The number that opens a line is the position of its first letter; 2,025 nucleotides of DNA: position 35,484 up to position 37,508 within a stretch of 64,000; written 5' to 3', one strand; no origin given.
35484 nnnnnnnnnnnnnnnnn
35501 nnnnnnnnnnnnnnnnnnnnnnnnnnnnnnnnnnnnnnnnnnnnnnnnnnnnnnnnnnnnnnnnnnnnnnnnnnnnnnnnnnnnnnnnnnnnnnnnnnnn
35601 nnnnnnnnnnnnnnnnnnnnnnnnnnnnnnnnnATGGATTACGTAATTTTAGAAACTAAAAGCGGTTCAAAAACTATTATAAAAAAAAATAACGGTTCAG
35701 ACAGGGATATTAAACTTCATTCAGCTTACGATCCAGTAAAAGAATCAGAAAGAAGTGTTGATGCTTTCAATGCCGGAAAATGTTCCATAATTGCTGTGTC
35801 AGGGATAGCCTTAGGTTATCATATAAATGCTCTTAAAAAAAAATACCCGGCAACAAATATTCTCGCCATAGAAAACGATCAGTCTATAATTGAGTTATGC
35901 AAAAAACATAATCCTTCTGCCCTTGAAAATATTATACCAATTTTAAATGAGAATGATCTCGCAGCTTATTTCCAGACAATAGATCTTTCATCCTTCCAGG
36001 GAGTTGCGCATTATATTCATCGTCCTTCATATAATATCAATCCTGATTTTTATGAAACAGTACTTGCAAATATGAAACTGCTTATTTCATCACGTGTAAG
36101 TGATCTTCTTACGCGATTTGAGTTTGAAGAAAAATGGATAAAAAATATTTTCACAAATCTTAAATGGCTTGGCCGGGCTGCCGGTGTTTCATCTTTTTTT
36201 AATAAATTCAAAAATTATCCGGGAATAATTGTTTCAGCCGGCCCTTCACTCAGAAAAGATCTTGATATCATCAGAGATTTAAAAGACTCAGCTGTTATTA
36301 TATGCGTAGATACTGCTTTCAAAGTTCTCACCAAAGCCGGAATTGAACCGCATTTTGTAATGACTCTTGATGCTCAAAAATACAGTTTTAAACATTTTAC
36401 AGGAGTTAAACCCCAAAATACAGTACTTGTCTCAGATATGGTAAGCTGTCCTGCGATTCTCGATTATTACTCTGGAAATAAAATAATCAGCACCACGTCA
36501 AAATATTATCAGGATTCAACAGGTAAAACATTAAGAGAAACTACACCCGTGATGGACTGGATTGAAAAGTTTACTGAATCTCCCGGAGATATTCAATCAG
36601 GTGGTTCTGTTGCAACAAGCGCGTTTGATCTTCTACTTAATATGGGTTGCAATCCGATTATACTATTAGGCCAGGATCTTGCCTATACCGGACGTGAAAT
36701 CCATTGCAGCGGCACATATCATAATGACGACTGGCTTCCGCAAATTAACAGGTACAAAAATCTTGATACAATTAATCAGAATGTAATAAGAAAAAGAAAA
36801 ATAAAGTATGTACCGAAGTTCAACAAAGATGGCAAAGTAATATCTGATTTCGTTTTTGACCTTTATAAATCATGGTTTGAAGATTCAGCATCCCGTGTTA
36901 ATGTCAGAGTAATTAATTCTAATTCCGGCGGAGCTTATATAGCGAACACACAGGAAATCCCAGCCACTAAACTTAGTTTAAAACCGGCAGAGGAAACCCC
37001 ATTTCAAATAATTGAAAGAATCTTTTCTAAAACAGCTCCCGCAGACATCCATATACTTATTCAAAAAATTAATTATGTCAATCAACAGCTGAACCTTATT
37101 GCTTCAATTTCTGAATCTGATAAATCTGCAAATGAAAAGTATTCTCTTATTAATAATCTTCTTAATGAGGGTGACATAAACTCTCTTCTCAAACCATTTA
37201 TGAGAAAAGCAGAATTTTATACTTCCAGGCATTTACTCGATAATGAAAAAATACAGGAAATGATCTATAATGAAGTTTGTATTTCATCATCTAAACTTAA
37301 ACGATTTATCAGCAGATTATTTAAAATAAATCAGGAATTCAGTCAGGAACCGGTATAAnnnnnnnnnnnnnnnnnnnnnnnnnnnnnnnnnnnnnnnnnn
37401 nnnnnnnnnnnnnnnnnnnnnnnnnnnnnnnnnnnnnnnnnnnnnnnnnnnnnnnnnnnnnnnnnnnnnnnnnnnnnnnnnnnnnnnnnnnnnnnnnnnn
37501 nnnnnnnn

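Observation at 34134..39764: Five-gene operon: degenerate HATPase+HDOD, DUF115/Maf-like and three envelope proteins, close to the flagellar operon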

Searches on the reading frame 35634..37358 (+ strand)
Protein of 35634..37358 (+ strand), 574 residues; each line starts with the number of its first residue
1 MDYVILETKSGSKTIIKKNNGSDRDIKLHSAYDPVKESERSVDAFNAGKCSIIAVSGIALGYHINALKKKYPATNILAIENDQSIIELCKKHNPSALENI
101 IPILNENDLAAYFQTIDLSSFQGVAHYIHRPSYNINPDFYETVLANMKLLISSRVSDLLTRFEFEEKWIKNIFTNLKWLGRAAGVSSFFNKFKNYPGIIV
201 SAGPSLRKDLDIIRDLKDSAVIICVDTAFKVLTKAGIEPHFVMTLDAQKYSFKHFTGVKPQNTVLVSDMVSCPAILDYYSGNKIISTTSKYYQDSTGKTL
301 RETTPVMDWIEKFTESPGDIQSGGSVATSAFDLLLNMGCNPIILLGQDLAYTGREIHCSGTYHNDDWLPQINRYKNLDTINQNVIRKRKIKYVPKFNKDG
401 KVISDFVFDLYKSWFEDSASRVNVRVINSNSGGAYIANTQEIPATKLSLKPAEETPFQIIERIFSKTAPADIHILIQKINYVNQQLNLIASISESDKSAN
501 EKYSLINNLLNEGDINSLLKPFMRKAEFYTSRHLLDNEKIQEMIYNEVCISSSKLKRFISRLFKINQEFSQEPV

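Call 5: search_protein_families(library=pfam, proteins=[window:35634-37358:+], max_evalue=0.1)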
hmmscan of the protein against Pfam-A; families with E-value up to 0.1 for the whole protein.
window:35634-37358:+ (574 aa): 1 family
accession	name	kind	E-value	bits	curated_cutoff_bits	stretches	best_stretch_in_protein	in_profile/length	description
PF01973.23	MptE-like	-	1.1e-46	159.2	34.6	1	170-353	1-170/171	6-hydroxymethylpterin diphosphokinase MptE-like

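Call 6: search_protein_families(library=ncbifam, proteins=[window:35634-37358:+], max_evalue=0.1)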
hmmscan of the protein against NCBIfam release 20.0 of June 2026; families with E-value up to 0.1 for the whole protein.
window:35634-37358:+ (574 aa): 4 families
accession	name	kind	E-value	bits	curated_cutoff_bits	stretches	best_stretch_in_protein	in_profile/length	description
NF050051.1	FlagModPseD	domain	1.8e-25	89.6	670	1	186-494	217-508/640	flagellin modification protein PseD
NF040608.1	division_SteA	equivalog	0.012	14.6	150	1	176-243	146-215/369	putative cytokinetic ring protein SteA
NF001309.0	PRK00257.1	equivalog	0.032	13.2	434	1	495-553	150-207/379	4-phosphoerythronate dehydrogenase PdxB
TIGR03587.1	Pse_Me-ase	hypoth_equivalog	0.044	13.9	112.05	1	51-148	46-131/204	pseudaminic acid biosynthesis-associated methylase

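Call 9: find_homologous_proteins(query=window:35634-37358:+, max_evalue=0.00001)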
Query window:35634-37358:+ (574 aa): 1144 proteins with E <= 0.00001 among 8000 candidates; the best 120 are listed.
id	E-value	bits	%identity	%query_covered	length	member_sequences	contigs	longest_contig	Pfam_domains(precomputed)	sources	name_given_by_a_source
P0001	0.0e+0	1286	100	100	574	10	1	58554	PF01973.24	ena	-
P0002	0.0e+0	1074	83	100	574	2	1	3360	PF01973.24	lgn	-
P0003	1.6e-297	1006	77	100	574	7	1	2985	PF01973.24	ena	-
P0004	1.1e-296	1003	76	99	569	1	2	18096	PF01973.24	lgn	-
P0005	3.8e-296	1001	77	100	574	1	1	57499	PF01973.24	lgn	-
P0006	6.2e-295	997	77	99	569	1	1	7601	PF01973.24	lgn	-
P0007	9.1e-292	987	74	100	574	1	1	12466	PF01973.24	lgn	-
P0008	9.1e-278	941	71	100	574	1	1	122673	PF01973.24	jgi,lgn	-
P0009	1.2e-277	940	71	99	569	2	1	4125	PF01973.24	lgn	-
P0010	8.4e-275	931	70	99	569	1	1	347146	PF01973.24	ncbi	-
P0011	3.6e-271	919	71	98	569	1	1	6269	PF01973.24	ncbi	-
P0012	6.3e-266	902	70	98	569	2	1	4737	PF01973.24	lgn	-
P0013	2.0e-261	887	69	98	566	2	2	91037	PF01973.24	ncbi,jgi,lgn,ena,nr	ncbi:MAG TPA: DUF115 domain-containing protein [Spirochaetota bacterium]|nr:DUF115 domain-containing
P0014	4.4e-220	750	56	99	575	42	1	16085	PF01973.24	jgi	-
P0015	1.0e-214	733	58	97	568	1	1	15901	PF01973.24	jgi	-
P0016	1.5e-214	732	58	97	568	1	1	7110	PF01973.24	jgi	-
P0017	2.2e-214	732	58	97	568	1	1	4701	PF01973.24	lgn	-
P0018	1.4e-213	729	59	97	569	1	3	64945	PF01973.24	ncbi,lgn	-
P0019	1.8e-213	729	57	97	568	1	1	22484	PF01973.24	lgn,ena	-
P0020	8.7e-213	726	58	97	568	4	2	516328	PF01973.24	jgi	jgi:hypothetical protein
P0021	4.6e-211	721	58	97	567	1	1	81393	PF01973.24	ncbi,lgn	-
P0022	1.1e-210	719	57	97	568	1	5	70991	PF01973.24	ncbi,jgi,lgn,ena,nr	ncbi:MAG TPA: DUF115 domain-containing protein [Spirochaetota bacterium]|nr:DUF115 domain-containing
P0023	1.7e-210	719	58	97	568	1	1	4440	PF01973.24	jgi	-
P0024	2.2e-210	718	57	97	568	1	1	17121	PF01973.24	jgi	-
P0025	3.4e-209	714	57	97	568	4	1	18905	PF01973.24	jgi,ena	-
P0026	5.4e-209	714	57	97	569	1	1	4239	PF01973.24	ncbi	-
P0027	5.6e-208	710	56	97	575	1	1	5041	PF01973.24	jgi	-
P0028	6.9e-208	710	57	97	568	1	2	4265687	PF01973.24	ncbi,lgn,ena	-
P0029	7.0e-208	710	57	97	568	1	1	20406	PF01973.24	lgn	-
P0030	7.5e-208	710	57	97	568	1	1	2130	PF01973.24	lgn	-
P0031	9.4e-207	706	56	97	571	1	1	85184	PF01973.24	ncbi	-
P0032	1.3e-206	706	58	97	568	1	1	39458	PF01973.24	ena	-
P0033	2.1e-206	705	56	98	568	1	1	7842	PF01973.24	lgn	-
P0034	6.5e-206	704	56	97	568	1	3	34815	PF01973.24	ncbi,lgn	-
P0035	3.7e-205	701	54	97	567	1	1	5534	PF01973.24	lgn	-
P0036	4.0e-205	701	56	97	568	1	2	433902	PF01973.24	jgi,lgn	jgi:hypothetical protein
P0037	2.7e-204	698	55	97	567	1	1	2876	PF01973.24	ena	-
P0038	3.3e-204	698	56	97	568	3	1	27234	PF01973.24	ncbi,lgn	-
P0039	6.6e-204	697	54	97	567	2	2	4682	PF01973.24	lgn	-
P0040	1.8e-203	696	55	97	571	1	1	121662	PF01973.24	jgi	-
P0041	4.0e-203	694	56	97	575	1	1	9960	PF01973.24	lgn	-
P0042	7.5e-203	693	56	97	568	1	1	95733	PF01973.24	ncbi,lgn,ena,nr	ncbi:MAG: hypothetical protein CVV49_04475 [Spirochaetae bacterium HGW-Spirochaetae-5]|nr:MAG: hypot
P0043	2.9e-202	692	55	97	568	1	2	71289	PF01973.24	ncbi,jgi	jgi:hypothetical protein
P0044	1.7e-201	689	57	97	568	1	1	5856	PF01973.24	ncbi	-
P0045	4.1e-201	688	55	97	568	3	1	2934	PF01973.24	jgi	-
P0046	1.9e-200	686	55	97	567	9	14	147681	PF01973.24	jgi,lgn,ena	jgi:hypothetical protein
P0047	3.0e-199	682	55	97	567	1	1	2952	PF01973.24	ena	-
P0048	4.0e-199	681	55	97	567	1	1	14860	PF01973.24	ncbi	-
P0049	1.8e-198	679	55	97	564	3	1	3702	PF01973.24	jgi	jgi:hypothetical protein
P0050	2.4e-198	679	54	97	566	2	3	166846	PF01973.24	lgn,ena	-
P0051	1.6e-197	676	54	97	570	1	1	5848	PF01973.24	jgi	jgi:hypothetical protein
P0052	1.8e-196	672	54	99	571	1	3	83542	PF01973.24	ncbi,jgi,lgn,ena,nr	ncbi:MAG: DUF115 domain-containing protein [Spirochaetes bacterium]|nr:DUF115 domain-containing prot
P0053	2.8e-196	672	55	97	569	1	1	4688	PF01973.24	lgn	-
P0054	1.8e-195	669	54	97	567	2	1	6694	PF01973.24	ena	-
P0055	1.9e-195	669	55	97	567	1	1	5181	PF01973.24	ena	-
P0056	3.4e-194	665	55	95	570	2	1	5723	PF01973.24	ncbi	-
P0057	5.5e-194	664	53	97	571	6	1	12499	PF01973.24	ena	-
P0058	5.7e-194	664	53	97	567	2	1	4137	PF01973.24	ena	-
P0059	7.1e-194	664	54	97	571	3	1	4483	PF01973.24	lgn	-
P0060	7.4e-194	664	54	97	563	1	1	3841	PF01973.24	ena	-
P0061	1.5e-193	663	53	97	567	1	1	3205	PF01973.24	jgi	-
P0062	2.3e-192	659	53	97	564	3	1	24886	PF01973.24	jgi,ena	-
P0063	6.3e-192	657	53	97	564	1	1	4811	PF01973.24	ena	-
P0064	2.0e-190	652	53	97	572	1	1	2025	PF01973.24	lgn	-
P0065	6.1e-190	651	53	97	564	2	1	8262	PF01973.24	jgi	-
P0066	1.3e-188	646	51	97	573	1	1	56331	PF01973.24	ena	-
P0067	2.3e-187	642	52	97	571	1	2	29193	PF01973.24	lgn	-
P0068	2.9e-187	642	58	83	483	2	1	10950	PF01973.24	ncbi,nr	ncbi:MAG TPA: DUF115 domain-containing protein, partial [Spirochaetota bacterium]|nr:DUF115 domain-c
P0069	3.8e-187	642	53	96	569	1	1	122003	PF01973.24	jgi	-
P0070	2.1e-185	636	51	96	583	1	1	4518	PF01973.24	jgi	-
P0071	4.6e-185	635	51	97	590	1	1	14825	PF01973.24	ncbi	-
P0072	9.0e-183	627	53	96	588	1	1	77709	PF01973.24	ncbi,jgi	-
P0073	8.1e-182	624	52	98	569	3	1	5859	PF01973.24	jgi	jgi:hypothetical protein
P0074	3.4e-181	622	50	99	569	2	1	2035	PF01973.24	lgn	-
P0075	4.0e-181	622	52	97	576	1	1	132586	PF01973.24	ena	-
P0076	6.2e-181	621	50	96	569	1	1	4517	PF01973.24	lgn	-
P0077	7.8e-180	618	51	97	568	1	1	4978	PF01973.24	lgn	-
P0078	2.0e-179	616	56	88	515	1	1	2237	PF01973.24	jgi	jgi:hypothetical protein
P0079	3.0e-179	616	51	98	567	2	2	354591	PF01973.24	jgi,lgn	-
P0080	7.2e-179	614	51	99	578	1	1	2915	PF01973.24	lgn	-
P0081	8.3e-179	614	49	97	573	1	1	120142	PF01973.24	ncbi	ncbi:MAG: 6-hydroxymethylpterin diphosphokinase MptE-like protein [Spirochaetota bacterium]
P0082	1.4e-178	613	51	97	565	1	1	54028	PF01973.24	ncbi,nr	ncbi:MAG: motility associated factor glycosyltransferase family protein [bacterium]|nr:motility asso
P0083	3.8e-178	612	50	98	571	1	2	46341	PF01973.24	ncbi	-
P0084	6.9e-178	611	50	97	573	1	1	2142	PF01973.24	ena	-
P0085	3.0e-177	609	52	97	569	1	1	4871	PF01973.24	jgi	jgi:hypothetical protein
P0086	4.5e-177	608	50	98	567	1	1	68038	PF01973.24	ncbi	ncbi:motility associated factor glycosyltransferase family protein [Spirochaetota bacterium]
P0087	3.1e-176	606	49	99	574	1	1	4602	PF01973.24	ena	-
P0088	3.4e-176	606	49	97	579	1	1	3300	PF01973.24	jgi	jgi:hypothetical protein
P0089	4.1e-176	605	50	97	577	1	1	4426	PF01973.24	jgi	jgi:hypothetical protein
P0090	1.8e-175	603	51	97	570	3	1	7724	PF01973.24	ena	-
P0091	3.5e-175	602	48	96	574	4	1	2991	PF01973.24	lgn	-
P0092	6.2e-175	601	51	95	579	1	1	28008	PF01973.24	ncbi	-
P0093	6.5e-175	601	52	98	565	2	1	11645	PF01973.24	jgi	-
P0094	7.1e-175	601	49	97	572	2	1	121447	PF01973.24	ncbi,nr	ncbi:MAG: 6-hydroxymethylpterin diphosphokinase MptE-like protein [Spirochaetota bacterium]|nr:6-hyd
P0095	1.0e-174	601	52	98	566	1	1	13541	PF01973.24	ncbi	-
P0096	1.0e-174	601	50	97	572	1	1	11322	PF01973.24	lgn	-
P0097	1.6e-174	600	49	100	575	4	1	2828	PF01973.24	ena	-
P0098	2.2e-174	600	50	97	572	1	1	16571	PF01973.24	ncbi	-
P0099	2.2e-174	600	49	97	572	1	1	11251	PF01973.24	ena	-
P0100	4.1e-174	599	47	99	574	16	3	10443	PF01973.24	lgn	-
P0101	4.1e-174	599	48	98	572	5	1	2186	PF01973.24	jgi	jgi:hypothetical protein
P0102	5.8e-174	598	49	98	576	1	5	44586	PF01973.24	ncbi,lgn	-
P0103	1.7e-173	597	48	99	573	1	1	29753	PF01973.24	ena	-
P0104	4.4e-173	595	49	96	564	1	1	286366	PF01973.24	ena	-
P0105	9.6e-173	594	49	96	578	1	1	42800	PF01973.24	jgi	jgi:hypothetical protein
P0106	9.6e-173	594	51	99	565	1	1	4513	PF01973.24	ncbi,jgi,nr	ncbi:MAG: DUF115 domain-containing protein [Spirochaetia bacterium]|jgi:hypothetical protein|nr:DUF1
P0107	1.5e-172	593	55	81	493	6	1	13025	PF01973.24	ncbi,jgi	jgi:hypothetical protein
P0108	1.5e-172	593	50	98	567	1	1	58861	PF01973.24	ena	-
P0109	1.8e-172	593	48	96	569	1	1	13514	PF01973.24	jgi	jgi:hypothetical protein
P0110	2.1e-172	593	48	96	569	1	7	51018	PF01973.24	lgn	-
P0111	3.1e-172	592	46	99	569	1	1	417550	PF01973.24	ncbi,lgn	-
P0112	4.7e-172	592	49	97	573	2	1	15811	PF01973.24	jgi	jgi:hypothetical protein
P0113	4.9e-172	592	49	93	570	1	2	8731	PF01973.24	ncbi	-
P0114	7.6e-172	591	49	97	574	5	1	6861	PF01973.24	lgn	-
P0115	9.1e-172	591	49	99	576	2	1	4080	PF01973.24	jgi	jgi:hypothetical protein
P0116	1.0e-171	591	49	98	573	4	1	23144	PF01973.24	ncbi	-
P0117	1.5e-171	590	48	100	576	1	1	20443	PF01973.24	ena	-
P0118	1.8e-171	590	49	93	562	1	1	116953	PF01973.24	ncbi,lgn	-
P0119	2.3e-171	590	50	96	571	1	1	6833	PF01973.24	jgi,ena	-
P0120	2.7e-171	589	49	96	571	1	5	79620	PF01973.24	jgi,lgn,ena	jgi:hypothetical protein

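Call 10: find_encoding_contigs(protein=P0028, flank=10000, max_places=2)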
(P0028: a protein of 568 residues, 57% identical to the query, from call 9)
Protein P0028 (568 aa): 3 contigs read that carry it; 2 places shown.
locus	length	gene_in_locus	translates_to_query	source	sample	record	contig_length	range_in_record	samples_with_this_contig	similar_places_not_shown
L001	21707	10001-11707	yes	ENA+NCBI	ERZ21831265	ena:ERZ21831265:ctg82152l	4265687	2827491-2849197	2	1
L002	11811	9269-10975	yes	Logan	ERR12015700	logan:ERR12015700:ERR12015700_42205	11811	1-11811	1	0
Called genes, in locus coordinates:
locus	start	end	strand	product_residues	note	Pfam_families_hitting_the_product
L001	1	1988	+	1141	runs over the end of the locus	PF17757:UvrB_inter, PF02559:CarD_TRCF_RID, PF00270:DEAD, PF04851:ResIII, PF00271:Helicase_C, PF03461:TRCF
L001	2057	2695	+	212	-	-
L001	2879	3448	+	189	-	-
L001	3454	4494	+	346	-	-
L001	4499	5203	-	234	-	PF14559:TPR_19 (faint), PF07719:TPR_2 (faint), PF13432:TPR_16 (faint)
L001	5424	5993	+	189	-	PF03548:LolA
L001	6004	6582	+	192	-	PF13505:OMP_b-brl (weak)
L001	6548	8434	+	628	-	PF03772:Competence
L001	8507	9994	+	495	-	PF08668:HDOD, PF01966:HD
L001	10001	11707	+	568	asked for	PF01973:MptE-like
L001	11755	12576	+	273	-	-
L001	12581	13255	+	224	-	-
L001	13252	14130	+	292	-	PF13174:TPR_6 (faint)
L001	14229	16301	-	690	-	PF00009:GTP_EFTU, PF22042:EF-G_D2, PF03144:GTP_EFTU_D2, PF14492:EFG_III, PF16658:RF3_C (weak), PF03764:EFG_IV, PF00679:EFG_C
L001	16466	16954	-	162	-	PF00515:TPR_1 (faint), PF07719:TPR_2 (faint), PF13174:TPR_6 (faint)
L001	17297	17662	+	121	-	PF00072:Response_reg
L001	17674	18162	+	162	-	PF00583:Acetyltransf_1, PF13673:Acetyltransf_10 (weak), PF13508:Acetyltransf_7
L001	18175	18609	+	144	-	PF00583:Acetyltransf_1, PF13420:Acetyltransf_4 (weak), PF13673:Acetyltransf_10, PF13508:Acetyltransf_7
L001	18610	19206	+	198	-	PF03193:RsgA_GTPase (faint), PF00009:GTP_EFTU (faint), PF01926:MMR_HSR1, PF02421:FeoB_N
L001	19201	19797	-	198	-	PF27881:CRWN_N (weak)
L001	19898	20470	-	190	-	PF01464:SLT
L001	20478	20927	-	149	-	PF02050:FliJ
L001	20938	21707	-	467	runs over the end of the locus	PF02874:ATP-synt_ab_N (weak), PF00006:ATP-synt_ab, PF18269:T3SS_ATPase_C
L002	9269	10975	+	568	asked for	PF01973:MptE-like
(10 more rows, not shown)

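Call 11: find_encoding_contigs(protein=P0111, flank=10000, max_places=2)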
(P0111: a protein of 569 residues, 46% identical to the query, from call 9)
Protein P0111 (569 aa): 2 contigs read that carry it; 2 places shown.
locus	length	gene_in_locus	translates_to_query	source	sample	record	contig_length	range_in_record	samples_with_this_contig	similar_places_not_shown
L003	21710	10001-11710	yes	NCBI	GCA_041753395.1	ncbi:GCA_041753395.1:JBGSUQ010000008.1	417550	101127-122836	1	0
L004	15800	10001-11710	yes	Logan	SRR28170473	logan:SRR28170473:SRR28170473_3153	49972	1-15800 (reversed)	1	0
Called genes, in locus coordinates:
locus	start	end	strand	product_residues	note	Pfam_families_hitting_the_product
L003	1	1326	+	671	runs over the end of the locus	PF13360:PQQ_2 (weak), PF07774:EMC1_C (faint), PF13360:PQQ_2, PF13570:Beta-prop_ACSF4, PF00691:OmpA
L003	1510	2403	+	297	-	PF00561:Abhydrolase_1 (weak), PF02089:Palm_thioest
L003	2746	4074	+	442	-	-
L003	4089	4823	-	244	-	PF12895:ANAPC3 (faint), PF00515:TPR_1 (faint), PF07719:TPR_2 (faint), PF13174:TPR_6 (faint), PF13176:TPR_7 (faint), PF13181:TPR_8 (faint), PF13428:TPR_14 (faint), PF13432:TPR_16 (weak), +4 more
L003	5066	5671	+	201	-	PF03548:LolA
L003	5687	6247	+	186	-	-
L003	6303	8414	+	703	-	PF03772:Competence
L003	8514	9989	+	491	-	PF08668:HDOD, PF01966:HD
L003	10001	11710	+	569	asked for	PF01973:MptE-like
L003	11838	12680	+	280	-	-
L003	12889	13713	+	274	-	-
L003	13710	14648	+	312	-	PF07719:TPR_2 (faint), PF13174:TPR_6 (faint), PF13432:TPR_16 (faint), PF13525:YfiO (faint)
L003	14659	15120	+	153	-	PF01325:Fe_dep_repress, PF13463:HTH_27 (weak), PF02742:Fe_dep_repr_C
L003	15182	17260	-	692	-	PF00009:GTP_EFTU, PF22042:EF-G_D2, PF03144:GTP_EFTU_D2, PF14492:EFG_III, PF16658:RF3_C (faint), PF03764:EFG_IV, PF00679:EFG_C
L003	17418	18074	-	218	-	PF07719:TPR_2 (faint), PF00515:TPR_1 (faint), PF13181:TPR_8 (faint), PF13424:TPR_12 (faint), PF13174:TPR_6 (weak)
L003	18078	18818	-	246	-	PF27246:MJ1433_N, PF27232:MJ1433_C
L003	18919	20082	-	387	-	PF06779:MFS_4, PF07690:MFS_1, PF12832:MFS_1_like (weak), PF07690:MFS_1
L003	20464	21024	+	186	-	PF14512:TM1586_NiRdase (faint), PF00881:Nitroreductase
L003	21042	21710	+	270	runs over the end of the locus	PF00378:ECH_1, PF16113:ECH_2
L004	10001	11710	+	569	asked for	PF01973:MptE-like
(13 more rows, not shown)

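Call 14: find_related_loci(query=A1, collection=genome_contigs, flank=10000)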
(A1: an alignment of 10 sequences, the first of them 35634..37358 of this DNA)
Query A1 (574 aa) in genome_contigs; peptide patterns used: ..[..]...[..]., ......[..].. (x = any residue, [..] = any of these).
187 stretches matched a pattern; 179 encode a relative of the query (tblastn E <= 1e-3); the best 80 are kept; 80 distinct loci.
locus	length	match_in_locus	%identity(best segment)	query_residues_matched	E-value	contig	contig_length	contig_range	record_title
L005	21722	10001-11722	82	1-574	0e+0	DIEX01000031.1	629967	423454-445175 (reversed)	MAG TPA_asm: Spirochaetia bacterium UBA5763 UBA5763_contig_10231, whole genome shotgun sequence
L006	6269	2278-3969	71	1-564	0e+0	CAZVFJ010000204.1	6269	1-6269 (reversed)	MAG TPA_asm: uncultured Leptospirales bacterium isolate SRP192927_co3_21 genome assembly, contig: NODE_35849_length_6269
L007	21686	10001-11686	69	1-562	0e+0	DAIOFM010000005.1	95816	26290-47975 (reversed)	MAG TPA_asm: Spirochaetota bacterium isolate CTOTU18388 NODE_112_length_95816_cov_7.570232, whole genome shotgun sequenc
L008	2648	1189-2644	87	1-489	0e+0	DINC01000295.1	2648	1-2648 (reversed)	MAG TPA_asm: Spirochaetia bacterium UBA5550 UBA5550_contig_4160, whole genome shotgun sequence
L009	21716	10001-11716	56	1-569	0e+0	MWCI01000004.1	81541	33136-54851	MAG: Spirochaetes bacterium ADurb.Bin218 BWY23_contig000004, whole genome shotgun sequence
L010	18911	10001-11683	59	1-559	0e+0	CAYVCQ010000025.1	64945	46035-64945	MAG TPA_asm: uncultured Leptospirales bacterium isolate SRP302447_co2_803 genome assembly, contig: NODE_1341_length_6494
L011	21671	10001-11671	56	3-558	0e+0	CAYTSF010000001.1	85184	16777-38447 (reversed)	MAG TPA_asm: uncultured Leptospirales bacterium isolate SRP220891_co1_11 genome assembly, contig: NODE_463_length_85184_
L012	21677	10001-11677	57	2-559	0e+0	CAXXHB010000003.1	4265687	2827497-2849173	MAG: Spirochaetota bacterium isolate 9c02a98b-b84c-44b5-ab69-c94782187e37 genome assembly, contig: contig_3, whole genom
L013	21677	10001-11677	55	2-559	0e+0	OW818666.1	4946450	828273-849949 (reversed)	metagenome genome assembly, chromosome: 1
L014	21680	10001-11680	56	1-559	0e+0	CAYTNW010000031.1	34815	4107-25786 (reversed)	MAG TPA_asm: uncultured Leptospirales bacterium isolate SRP220891_co1_350 genome assembly, contig: NODE_2411_length_3481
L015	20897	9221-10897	56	2-559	0e+0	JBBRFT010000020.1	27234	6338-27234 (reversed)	MAG: Spirochaetota bacterium isolate Co_metawrap_2586 Cmw_2586_k141_26053310_length_27234_cov_9.0000, whole genome shotg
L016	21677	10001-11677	56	2-559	0e+0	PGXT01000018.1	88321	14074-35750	MAG: Spirochaetae bacterium HGW-Spirochaetae-5 bjp_ig2069_scaffold_825, whole genome shotgun sequence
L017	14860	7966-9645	55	2-560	0e+0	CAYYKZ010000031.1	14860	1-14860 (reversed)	MAG TPA_asm: uncultured Leptospirales bacterium isolate binchicken_co42_427 genome assembly, contig: NODE_5874_length_14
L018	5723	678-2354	55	2-559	0e+0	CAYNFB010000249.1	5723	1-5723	MAG TPA_asm: uncultured Leptospirales bacterium isolate binchicken_co42_9 genome assembly, contig: NODE_27276_length_572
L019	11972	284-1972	54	3-568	0e+0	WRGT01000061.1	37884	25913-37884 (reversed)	MAG: Spirochaetes bacterium isolate Nc150P4bin23 JGI20171J29575_12612781, whole genome shotgun sequence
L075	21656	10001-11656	48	2-562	4e-168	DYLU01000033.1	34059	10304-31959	MAG TPA_asm: Leptospira biflexa isolate SulCav_AS07-7_37_12 SulCav_AS07_7_1159_length_34059_cov_6_638484, whole genome s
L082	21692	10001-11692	44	3-569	3e-164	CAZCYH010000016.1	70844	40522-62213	MAG TPA_asm: uncultured Leptospira sp. isolate binchicken_co135_192 genome assembly, contig: NODE_883_length_70844_cov_6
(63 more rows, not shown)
